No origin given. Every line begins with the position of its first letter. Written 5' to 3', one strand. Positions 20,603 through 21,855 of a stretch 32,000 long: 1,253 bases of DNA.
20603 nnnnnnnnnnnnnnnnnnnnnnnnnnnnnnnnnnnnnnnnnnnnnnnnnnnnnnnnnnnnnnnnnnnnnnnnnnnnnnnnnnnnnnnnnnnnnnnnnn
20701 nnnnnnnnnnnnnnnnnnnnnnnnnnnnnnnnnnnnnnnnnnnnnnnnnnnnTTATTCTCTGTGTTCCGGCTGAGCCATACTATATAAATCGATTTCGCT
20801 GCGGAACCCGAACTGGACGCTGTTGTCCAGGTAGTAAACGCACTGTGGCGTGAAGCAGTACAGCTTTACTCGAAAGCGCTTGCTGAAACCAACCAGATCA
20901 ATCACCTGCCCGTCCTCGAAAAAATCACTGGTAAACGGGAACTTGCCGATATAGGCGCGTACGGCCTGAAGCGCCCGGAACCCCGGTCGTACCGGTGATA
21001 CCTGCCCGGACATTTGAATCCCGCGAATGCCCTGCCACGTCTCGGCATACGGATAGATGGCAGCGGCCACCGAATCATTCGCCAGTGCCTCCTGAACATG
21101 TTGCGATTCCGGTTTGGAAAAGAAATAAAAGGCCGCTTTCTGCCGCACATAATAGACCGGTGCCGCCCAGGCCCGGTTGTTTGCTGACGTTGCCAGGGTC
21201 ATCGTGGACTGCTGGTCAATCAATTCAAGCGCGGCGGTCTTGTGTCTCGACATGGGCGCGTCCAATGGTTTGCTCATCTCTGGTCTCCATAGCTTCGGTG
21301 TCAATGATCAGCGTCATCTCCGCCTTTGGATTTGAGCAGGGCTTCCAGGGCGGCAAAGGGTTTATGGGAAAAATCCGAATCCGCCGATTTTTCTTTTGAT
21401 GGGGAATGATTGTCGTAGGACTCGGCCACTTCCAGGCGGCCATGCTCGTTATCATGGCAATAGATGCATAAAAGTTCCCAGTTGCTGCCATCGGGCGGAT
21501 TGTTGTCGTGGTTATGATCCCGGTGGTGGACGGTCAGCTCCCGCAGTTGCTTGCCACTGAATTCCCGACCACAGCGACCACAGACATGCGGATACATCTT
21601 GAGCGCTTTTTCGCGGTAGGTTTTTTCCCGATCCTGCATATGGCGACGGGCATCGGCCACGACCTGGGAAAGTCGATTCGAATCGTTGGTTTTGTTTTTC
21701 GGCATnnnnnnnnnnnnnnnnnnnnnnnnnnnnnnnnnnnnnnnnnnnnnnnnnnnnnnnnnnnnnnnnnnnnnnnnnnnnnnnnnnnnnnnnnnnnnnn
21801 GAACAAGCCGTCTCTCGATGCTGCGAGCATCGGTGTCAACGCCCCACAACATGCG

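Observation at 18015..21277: fni (IDI-2), HAD phosphatase, archaeal-type riboflavin kinase and a PNPOx-like protein next to UbiX/UbiD: candidate dedicated prFMN precursor-supply module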

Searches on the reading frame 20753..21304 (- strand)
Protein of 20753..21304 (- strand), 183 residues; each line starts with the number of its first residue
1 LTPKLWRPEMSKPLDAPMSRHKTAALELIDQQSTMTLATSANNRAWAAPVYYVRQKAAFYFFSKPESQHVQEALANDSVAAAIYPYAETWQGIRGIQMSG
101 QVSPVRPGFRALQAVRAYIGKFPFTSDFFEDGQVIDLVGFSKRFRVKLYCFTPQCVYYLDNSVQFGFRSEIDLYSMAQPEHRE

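Call 4: search_protein_families(library=pfam, proteins=[window:20753-21304:-], max_evalue=0.01)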
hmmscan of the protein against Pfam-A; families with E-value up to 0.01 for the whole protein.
window:20753-21304:- (183 aa): 2 families
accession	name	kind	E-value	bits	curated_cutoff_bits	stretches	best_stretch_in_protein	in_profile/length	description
PF01243.27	PNPOx_N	-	6.2e-09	36.7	28.1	1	24-108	4-79/120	Pyridoxamine 5'-phosphate oxidase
PF12900.13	Pyridox_ox_2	-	0.00011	22.6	27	1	23-85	3-67/140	Pyridoxamine 5'-phosphate oxidase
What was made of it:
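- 20753..21277 (-): PNPOx-like (YhbP/UPF0306-like) FMN-binding split-barrel protein, convergent with orf114. PF01243 scores 36.7 bits, above the 28.1 cutoff (call 4).
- Checked: PNPOx-like, 20753-21277/21304 (-): PF01243 scores 36.7 bits against a cutoff of 28.1 (call 4).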

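Call 5: search_protein_families(library=ncbifam, proteins=[window:20753-21304:-], max_evalue=0.01)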
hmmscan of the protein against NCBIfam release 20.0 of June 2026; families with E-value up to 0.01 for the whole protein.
window:20753-21304:- (183 aa): 1 family
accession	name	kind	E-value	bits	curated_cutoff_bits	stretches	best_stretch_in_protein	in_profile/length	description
NF002900.0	PRK03467.1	equivalog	8.4e-11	41.8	176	1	28-125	13-111/150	YhbP family protein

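Call 34: search_solved_structures(query=window:20753-21301:-, max_evalue=0.01)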
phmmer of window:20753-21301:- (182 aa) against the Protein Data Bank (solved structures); distinct sequences matched with E-value up to 0.01: 0.

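Call 55: find_homologous_proteins(query=window:20753-21277:-, max_evalue=0.001)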
Query window:20753-21277:- (174 aa): 324 proteins with E <= 0.001 among 357 candidates; the best 120 are listed.
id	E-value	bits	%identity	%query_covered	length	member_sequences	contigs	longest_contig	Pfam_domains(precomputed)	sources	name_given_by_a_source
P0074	3.0e-112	390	99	100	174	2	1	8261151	PF01243.28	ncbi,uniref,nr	ncbi:hypothetical protein DSCO28_49180 [Desulfosarcina ovata subsp. sediminis]|uniref:Pyridoxamine 5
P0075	2.3e-68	247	63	94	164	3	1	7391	PF01243.28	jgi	jgi:uncharacterized protein YhbP (UPF0306 family)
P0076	2.6e-61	224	63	92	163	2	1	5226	-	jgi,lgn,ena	-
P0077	7.5e-61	223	65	86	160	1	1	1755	PF01243.28,PF12900.14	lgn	-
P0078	1.7e-60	222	65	87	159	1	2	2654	PF01243.28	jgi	jgi:uncharacterized protein YhbP (UPF0306 family)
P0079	5.3e-60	220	66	86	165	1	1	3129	PF01243.28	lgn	-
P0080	1.1e-59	219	65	87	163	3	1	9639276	-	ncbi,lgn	ncbi:putative pyridoxamine-phosphate oxidase [Desulfosarcina variabilis str. Montpellier]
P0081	1.7e-59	218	64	86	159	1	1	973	PF01243.28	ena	-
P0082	1.2e-58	216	60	87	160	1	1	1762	PF01243.28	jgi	-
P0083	1.5e-58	215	64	86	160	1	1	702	-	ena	-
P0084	1.7e-58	215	62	93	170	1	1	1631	PF01243.28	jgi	jgi:hypothetical protein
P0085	1.7e-58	215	63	87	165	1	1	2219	PF01243.28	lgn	-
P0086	4.1e-58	214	64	86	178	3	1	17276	PF01243.28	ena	-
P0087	4.4e-58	214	64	84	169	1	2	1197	PF01243.28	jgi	-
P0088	6.0e-58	213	62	86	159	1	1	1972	PF01243.28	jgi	jgi:uncharacterized protein YhbP (UPF0306 family)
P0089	6.4e-58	213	60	87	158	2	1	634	PF01243.28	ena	-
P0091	4.1e-57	211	62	87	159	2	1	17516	PF01243.28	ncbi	-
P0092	4.3e-57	211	61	87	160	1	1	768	PF01243.28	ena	-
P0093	8.3e-57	210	61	86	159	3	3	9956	PF01243.28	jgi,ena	-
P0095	1.4e-56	209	62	87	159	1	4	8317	PF01243.28,PF12900.14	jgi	jgi:uncharacterized protein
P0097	1.5e-56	209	57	92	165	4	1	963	PF01243.28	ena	-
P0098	2.0e-56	208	61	86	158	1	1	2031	PF01243.28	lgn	-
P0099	2.1e-56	208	60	86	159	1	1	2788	PF01243.28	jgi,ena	jgi:uncharacterized protein YhbP (UPF0306 family)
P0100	2.5e-56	208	61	87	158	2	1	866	PF01243.28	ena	-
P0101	3.0e-56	208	59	90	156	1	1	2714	PF01243.28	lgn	-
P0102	3.3e-56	208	61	86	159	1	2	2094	PF01243.28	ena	-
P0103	8.2e-56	206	59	92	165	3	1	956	PF01243.28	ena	-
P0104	1.1e-55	206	60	87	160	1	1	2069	PF01243.28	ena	-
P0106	1.3e-55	206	59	90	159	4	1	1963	PF01243.28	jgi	jgi:uncharacterized protein YhbP (UPF0306 family)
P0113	3.8e-55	204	59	86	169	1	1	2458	PF01243.28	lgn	-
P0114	4.2e-55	204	60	87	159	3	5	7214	PF01243.28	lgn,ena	-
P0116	5.7e-55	204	60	86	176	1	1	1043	PF01243.28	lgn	-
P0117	8.5e-55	203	58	86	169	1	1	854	PF01243.28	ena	-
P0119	9.4e-55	203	58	91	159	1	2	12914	PF01243.28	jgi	jgi:uncharacterized protein YhbP (UPF0306 family)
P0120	1.0e-54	203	58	87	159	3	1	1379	PF01243.28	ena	-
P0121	1.1e-54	203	58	89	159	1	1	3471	PF01243.28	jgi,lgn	jgi:uncharacterized protein YhbP (UPF0306 family)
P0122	1.9e-54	202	60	84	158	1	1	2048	PF01243.28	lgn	-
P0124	5.3e-54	201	60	87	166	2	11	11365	PF01243.28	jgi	jgi:uncharacterized protein YhbP (UPF0306 family)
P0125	5.3e-54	200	59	84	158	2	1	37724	PF01243.28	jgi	-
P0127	6.2e-54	200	60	86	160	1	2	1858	PF01243.28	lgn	-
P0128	8.1e-54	200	56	90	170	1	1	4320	PF01243.28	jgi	jgi:uncharacterized protein YhbP (UPF0306 family)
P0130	1.4e-53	199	53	95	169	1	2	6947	PF01243.28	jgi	jgi:uncharacterized protein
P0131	1.7e-53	199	59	87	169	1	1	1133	PF01243.28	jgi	-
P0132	1.8e-53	199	59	87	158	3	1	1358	PF01243.28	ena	-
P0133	2.3e-53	198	58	86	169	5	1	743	PF01243.28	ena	-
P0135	3.8e-53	198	56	90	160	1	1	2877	PF01243.28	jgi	jgi:uncharacterized protein YhbP (UPF0306 family)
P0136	6.0e-53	197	59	87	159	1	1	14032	PF01243.28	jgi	jgi:uncharacterized protein YhbP (UPF0306 family)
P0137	7.8e-53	197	59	86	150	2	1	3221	PF01243.28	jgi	jgi:uncharacterized protein YhbP (UPF0306 family)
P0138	8.2e-53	197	58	89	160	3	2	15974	PF01243.28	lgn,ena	-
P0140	8.7e-53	197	59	88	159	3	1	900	PF01243.28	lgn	-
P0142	9.5e-53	196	59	86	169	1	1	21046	PF01243.28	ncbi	ncbi:MAG: pyridoxamine 5'-phosphate oxidase family protein [Pseudomonadota bacterium]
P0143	1.4e-52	196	60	81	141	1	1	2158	PF01243.28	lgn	-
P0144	1.6e-52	196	59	86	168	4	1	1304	PF01243.28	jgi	jgi:uncharacterized protein YhbP (UPF0306 family)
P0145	1.9e-52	195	55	94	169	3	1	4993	PF01243.28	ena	-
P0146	1.9e-52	195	59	87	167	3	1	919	PF01243.28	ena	-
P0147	2.8e-52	195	57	89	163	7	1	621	PF01243.28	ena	-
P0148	3.0e-52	195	55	94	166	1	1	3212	PF01243.28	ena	-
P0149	3.3e-52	195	59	86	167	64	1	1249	PF01243.28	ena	-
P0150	3.3e-52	195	59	87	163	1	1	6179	PF01243.28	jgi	jgi:uncharacterized protein YhbP (UPF0306 family)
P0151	3.4e-52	195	58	86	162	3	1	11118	PF01243.28,PF12900.14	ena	-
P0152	3.6e-52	195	52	96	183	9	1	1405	PF01243.28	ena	-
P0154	5.9e-52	194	57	87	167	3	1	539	PF01243.28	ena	-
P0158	9.9e-52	193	56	87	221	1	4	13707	PF01243.28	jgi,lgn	-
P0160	1.2e-51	193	56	87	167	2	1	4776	PF01243.28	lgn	-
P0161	1.3e-51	193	58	86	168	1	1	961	PF01243.28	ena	-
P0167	3.3e-51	191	54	91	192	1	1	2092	PF01243.28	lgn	-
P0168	3.8e-51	191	57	87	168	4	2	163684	PF01243.28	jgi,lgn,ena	-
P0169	3.8e-51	191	57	89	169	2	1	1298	PF01243.28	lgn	-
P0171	5.1e-51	191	54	93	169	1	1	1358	PF01243.28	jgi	jgi:hypothetical protein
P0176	8.8e-51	190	59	87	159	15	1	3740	PF01243.28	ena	-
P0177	9.0e-51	190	54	92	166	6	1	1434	PF01243.28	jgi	jgi:uncharacterized protein YhbP (UPF0306 family)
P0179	9.0e-51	190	54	89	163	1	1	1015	PF01243.28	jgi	jgi:uncharacterized protein YhbP (UPF0306 family)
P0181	1.0e-50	190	55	87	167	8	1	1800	PF01243.28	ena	-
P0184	1.3e-50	189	54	93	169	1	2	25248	PF01243.28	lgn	-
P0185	1.4e-50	189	57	87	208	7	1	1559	PF01243.28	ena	-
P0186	1.5e-50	189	57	86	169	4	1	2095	PF01243.28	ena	-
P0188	1.9e-50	189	59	84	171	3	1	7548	PF01243.28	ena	-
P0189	2.1e-50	189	56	87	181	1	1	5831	PF01243.28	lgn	-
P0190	2.4e-50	189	56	88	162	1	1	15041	PF01243.28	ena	-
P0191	2.8e-50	188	58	86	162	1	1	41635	PF01243.28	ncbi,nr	ncbi:MAG: pyridoxamine 5'-phosphate oxidase family protein [Desulfamplus sp.]|nr:pyridoxamine 5'-pho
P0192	3.3e-50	188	57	87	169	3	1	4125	PF01243.28,PF12900.14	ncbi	-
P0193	3.9e-50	188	54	91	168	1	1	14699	PF01243.28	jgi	-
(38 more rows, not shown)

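Call 59: search_solved_structures(query=A4, max_evalue=10)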
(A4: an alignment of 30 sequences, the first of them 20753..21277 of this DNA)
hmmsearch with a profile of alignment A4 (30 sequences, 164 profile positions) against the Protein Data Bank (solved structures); distinct sequences matched with E-value up to 10: 5.
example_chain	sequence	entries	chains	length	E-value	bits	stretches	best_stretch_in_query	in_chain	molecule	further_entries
2hq9_A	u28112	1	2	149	0.011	18.4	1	24-82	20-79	Mll6688 protein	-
2hti_A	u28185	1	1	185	0.017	17.8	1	10-75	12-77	BH0577 protein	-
3ec6_A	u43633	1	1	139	0.055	16.1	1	11-70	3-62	General stress protein 26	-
3kst_A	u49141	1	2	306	0.33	13.6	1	36-64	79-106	Endo-1,4-beta-xylanase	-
6l0a_A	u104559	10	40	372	1.2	11.8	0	114-157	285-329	Dihydroorotase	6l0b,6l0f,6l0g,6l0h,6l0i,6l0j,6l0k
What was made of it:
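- On PhdC/YclD prFMN maturases: There is no PDB hit by phmmer or by profile search apart from generic PNPOx-like proteins (calls 34, 59).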

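Call 60: find_encoding_contigs(protein=P0080, flank=10000, max_places=1)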
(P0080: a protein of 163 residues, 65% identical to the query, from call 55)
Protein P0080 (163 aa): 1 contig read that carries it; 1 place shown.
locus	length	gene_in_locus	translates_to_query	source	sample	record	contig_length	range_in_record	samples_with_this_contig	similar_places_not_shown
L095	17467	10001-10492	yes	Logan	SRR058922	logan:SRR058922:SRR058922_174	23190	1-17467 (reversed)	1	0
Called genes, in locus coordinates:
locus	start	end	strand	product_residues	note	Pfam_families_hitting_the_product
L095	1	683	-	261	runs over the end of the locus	PF00497:SBP_bac_3, PF10613:Lig_chan-Glu_bd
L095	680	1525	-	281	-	PF00005:ABC_tran, PF02463:SMC_N (weak), PF13304:AAA_21 (weak)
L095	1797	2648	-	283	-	PF00583:Acetyltransf_1 (weak)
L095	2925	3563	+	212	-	PF01810:LysE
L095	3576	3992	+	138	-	-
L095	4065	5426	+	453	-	PF01794:Ferric_reduct, PF08022:FAD_binding_8, PF08030:NAD_binding_6 (weak), PF26733:03009_C (faint), PF00175:NAD_binding_1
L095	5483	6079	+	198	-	PF04264:YceI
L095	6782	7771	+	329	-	PF00126:HTH_1, PF03466:LysR_substrate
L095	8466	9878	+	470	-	PF20695:UbiD_N, PF01977:UbiD, PF20696:UbiD_C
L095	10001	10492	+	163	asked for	-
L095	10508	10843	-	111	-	-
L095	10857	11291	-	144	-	PF01982:CTP-dep_RFKase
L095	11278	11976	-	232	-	PF00702:Hydrolase, PF12710:HAD, PF13419:HAD_2, PF13242:Hydrolase_like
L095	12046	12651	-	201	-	-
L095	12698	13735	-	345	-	PF01070:FMN_dh, PF01645:Glu_synthase, PF00478:IMPDH (weak)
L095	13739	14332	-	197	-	PF02441:Flavoprotein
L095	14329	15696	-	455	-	PF20695:UbiD_N, PF01977:UbiD, PF20696:UbiD_C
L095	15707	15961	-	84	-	PF09662:Phenyl_P_gamma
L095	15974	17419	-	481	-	PF20695:UbiD_N, PF01977:UbiD, PF20696:UbiD_C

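Call 61: find_encoding_contigs(protein=P0168, flank=8000, max_places=1)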
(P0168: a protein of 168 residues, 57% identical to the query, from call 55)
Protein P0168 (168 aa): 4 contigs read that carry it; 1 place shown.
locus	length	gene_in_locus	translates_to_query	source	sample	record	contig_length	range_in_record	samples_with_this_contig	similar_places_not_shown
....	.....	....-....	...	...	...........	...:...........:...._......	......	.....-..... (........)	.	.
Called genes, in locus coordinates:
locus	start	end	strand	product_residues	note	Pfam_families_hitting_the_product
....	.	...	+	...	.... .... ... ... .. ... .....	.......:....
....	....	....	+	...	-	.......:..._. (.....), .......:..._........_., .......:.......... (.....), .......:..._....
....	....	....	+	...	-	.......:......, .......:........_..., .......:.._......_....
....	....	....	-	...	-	-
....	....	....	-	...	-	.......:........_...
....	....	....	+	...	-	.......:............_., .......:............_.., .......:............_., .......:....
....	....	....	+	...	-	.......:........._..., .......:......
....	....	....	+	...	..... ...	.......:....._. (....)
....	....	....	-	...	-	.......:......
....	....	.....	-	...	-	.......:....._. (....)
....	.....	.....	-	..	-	-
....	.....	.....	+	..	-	-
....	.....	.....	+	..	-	-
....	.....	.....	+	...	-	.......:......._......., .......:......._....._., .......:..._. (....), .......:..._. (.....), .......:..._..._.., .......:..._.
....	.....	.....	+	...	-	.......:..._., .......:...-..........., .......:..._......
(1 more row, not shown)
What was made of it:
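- On PhdC/YclD prFMN maturases: In this window the upstream gene is yajD, and the family also occurs in unrelated contexts (call 61).
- The PNPOx-like family is large (324 or more close homologues) and also occurs in unrelated contexts (calls 55, 61).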

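Call 67: predict_structure(alignment_id=A4)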
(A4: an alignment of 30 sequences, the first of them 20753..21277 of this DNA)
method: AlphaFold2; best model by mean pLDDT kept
length: 174 residues; sequences in the alignment: 30
mean_pLDDT: 90.6   pTM: 0.85
mean pLDDT of the five models: 90.6, 89.8, 88.9, 87.6, 87.2
residues with pLDDT >= 90: 137; 70-90: 20; 50-70: 13; < 50: 4
segments of 3 or more residues with pLDDT < 50: 1-4
pLDDT, mean of each block of 10 residues (from residue 1): 54 95 98 95 96 97 96 98 98 96 93 91 86 94 98 96 75 55
secondary structure, 60 per line:
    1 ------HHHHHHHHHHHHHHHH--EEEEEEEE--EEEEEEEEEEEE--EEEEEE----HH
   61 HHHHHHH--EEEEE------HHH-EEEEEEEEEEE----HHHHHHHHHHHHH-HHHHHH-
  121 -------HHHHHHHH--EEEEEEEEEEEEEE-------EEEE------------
elements in order: H7-22 E25-32 E35-46 E49-54 H59-67 E70-74 E85-95 H100-112 H114-119 H128-135 E138-151 E159-162
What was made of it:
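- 20753..21277 (-): The AF2 model has pLDDT 90.6 (call 67).
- On PNPOx-like FMN-binding split barrel: The model has pLDDT 90.6 (call 67).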

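Call 71: fold_search(model_id=the predicted structure, library=pdb)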
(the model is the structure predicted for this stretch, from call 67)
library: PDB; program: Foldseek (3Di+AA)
matches with E <= 10: 740; with E <= 0.001: 177
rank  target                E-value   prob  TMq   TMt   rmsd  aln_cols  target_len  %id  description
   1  2hq9_B                2.1e-08  1.00  0.55  0.68   4.9       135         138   16  Crystal structure of a fad-binding protein (mll6688) from mesorhizobium loti at 1.95 A resolution (released 2006-08-29)
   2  2i02_A                2.1e-08  1.00  0.55  0.67   5.5       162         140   15  CRYSTAL STRUCTURE OF a pyridoxamine 5'-phosphate oxidase-like family protein (NPUN_R6570) FROM NOSTOC PUNCTIFORME PCC  (released 2006-08-29)
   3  2arz_A                2.8e-08  1.00  0.67  0.50   3.4       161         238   14  Crystal Structure of Protein of Unknown Function from Pseudomonas aeruginosa (released 2005-10-04)
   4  2i02_B                6.0e-08  1.00  0.57  0.68   4.6       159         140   14  CRYSTAL STRUCTURE OF a pyridoxamine 5'-phosphate oxidase-like family protein (NPUN_R6570) FROM NOSTOC PUNCTIFORME PCC  (released 2006-08-29)
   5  2arz_B                6.4e-08  1.00  0.67  0.51   3.5       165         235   12  Crystal Structure of Protein of Unknown Function from Pseudomonas aeruginosa (released 2005-10-04)
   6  2hti                  7.6e-08  1.00  0.60  0.82   3.5       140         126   18  CRYSTAL STRUCTURE OF A FLAVIN-NUCLEOTIDE-BINDING PROTEIN (BH_0577) FROM BACILLUS HALODURANS AT 2.50 A RESOLUTION (released 2006-08-01)
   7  2fg9                  1.4e-07  1.00  0.59  0.61   3.8       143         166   15  CRYSTAL STRUCTURE OF A PUTATIVE 5-NITROIMIDAZOLE ANTIBIOTIC RESISTANCE PROTEIN (BT_3078) FROM BACTEROIDES THETAIOTAOMICR (released 2006-01-10)
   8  3db0_B                1.4e-07  1.00  0.59  0.80   3.0       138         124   14  Crystal structure of Putative Pyridoxamine 5'-phosphate oxidase (NP_472219.1) from LISTERIA INNOCUA at 2.00 A resoluti (released 2008-07-29)
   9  6vna_B                1.5e-07  1.00  0.66  0.75   3.7       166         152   10  Pden_1323 (released 2021-02-03)
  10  1xhn_A                2.1e-07  1.00  0.69  0.69   3.2       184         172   13  The crystal structure of Cellular Repressor of E1A-stimulated Genes (CREG) (released 2005-11-15)
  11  2hq9_A                2.2e-07  1.00  0.57  0.72   4.1       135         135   14  Crystal structure of a fad-binding protein (mll6688) from mesorhizobium loti at 1.95 A resolution (released 2006-08-29)
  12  2iab_B                2.3e-07  1.00  0.56  0.64   6.3       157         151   12  Crystal structure of a protein with FMN-binding split barrel fold (NP_828636.1) from Streptomyces avermitilis at 2.00  (released 2006-09-19)
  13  2fur_A                2.3e-07  1.00  0.58  0.53  10.3       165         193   11  CRYSTAL STRUCTURE OF A PUTATIVE FMN-BINDING PROTEIN (TA1372) FROM THERMOPLASMA ACIDOPHILUM AT 1.80 A RESOLUTION (released 2006-02-28)
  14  6h00                  2.5e-07  1.00  0.53  0.46   8.0       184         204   18  Crystal structure of human pyridoxine 5-phophate oxidase, R116Q variant (released 2018-08-08)
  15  9bl1                  2.6e-07  1.00  0.63  0.44   5.5       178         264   16  Crystal structure of heme-binding protein from Populus trichocarpa (released 2025-03-12)
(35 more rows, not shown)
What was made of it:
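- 20753..21277 (-): Foldseek gives probability 1.0 to PNPOx-like flavin- and haem-binding proteins (call 71).
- On PNPOx-like FMN-binding split barrel: Foldseek gives E=2e-8 and probability 1.0 to 2hq9, 2i02, 2arz and 2hti (call 71).
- Checked: The fold was confirmed by a model (calls 67, 71).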

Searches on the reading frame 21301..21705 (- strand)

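Call 4: search_protein_families(library=pfam, proteins=[window:21301-21705:-], max_evalue=0.01)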
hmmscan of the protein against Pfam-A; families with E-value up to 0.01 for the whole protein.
window:21301-21705:- (134 aa): 3 families
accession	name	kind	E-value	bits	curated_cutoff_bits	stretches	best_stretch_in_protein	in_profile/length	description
PF01844.29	HNH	-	9.2e-12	45.4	21.4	1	42-89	1-46/47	HNH endonuclease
PF09779.14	Ima1_N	-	0.00065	21.1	28.9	0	10-47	88-130/132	Ima1 N-terminal domain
PF23107.1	Zf-C2H2_ZNF451_C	-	0.0028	18.7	30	0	13-51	12-50/59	Two consecutive Zinc fingers C2H2 type, ZNF451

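Call 5: search_protein_families(library=ncbifam, proteins=[window:21301-21705:-], max_evalue=0.01)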
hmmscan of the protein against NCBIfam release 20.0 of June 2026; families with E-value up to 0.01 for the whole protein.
window:21301-21705:- (134 aa): 2 families
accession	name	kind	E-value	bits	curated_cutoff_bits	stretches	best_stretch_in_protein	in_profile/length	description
NF008448.1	PRK11295.1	equivalog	5.9e-49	165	87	1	17-125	2-112/113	YajD family HNH nuclease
NF040563.1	guided_IscB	equivalog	0.0017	17.5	175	1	28-101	181-248/314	RNA-guided endonuclease IscB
